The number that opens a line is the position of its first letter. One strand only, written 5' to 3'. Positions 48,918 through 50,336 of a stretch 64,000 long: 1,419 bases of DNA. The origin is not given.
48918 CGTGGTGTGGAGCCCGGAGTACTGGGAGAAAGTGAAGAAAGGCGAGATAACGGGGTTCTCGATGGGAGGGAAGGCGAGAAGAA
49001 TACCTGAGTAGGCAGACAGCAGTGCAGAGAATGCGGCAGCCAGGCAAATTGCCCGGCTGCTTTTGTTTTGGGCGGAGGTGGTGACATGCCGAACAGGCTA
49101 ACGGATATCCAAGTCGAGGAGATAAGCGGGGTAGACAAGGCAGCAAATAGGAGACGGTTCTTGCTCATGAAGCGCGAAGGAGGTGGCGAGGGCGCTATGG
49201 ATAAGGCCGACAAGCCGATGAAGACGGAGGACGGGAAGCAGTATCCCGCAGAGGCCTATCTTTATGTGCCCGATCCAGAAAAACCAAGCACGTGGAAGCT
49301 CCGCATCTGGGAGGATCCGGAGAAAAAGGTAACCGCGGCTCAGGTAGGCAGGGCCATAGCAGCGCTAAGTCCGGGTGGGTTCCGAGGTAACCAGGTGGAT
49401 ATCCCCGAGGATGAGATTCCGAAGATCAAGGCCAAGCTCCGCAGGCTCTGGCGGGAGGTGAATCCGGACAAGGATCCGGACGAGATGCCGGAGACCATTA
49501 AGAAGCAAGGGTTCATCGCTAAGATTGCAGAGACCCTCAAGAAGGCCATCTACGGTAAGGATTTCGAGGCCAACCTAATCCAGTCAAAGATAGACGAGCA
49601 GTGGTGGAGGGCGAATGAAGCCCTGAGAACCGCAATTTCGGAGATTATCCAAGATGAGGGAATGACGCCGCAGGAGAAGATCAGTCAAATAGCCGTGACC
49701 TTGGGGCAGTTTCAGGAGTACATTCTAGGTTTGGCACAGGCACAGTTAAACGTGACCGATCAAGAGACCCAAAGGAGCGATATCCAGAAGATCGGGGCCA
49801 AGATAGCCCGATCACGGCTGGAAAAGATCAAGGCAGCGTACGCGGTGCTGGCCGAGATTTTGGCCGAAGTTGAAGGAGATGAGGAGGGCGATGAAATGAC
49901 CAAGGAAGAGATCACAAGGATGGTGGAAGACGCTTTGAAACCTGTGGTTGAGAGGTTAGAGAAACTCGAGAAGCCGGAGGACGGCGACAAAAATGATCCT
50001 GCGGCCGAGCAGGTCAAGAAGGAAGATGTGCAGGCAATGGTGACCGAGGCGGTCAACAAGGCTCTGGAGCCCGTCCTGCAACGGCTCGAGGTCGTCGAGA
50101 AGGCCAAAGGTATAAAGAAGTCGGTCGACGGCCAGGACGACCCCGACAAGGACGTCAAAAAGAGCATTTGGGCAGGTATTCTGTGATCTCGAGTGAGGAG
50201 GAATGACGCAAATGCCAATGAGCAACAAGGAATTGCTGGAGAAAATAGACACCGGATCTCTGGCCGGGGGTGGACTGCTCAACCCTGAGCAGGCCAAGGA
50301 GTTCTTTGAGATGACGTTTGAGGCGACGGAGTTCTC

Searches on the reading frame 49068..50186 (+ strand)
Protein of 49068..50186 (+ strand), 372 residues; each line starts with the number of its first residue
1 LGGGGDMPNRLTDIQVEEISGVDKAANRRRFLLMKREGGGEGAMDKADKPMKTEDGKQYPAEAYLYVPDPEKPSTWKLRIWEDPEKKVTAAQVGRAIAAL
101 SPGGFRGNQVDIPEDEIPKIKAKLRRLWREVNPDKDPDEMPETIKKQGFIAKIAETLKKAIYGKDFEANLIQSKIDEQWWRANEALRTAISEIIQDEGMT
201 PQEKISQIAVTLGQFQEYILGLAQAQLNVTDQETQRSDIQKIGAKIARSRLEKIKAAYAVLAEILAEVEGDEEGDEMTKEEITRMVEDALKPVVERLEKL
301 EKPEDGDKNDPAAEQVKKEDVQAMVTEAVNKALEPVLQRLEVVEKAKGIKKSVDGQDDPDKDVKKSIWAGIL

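Call 66: search_protein_families(library=phrogs, proteins=[window:49068-50186:+], max_evalue=0.00001)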
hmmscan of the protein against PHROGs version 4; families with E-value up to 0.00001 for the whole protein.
window:49068-50186:+ (372 aa): 3 families
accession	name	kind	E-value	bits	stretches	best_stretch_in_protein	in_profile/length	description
phrog_3017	-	head and packaging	4.8e-41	142.3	1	140-372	164-401/402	head maturation protease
phrog_19463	-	unknown function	9.1e-25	88.8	1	49-146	122-215/419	-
phrog_13975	-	unknown function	3.1e-08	35.2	1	9-52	12-52/229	-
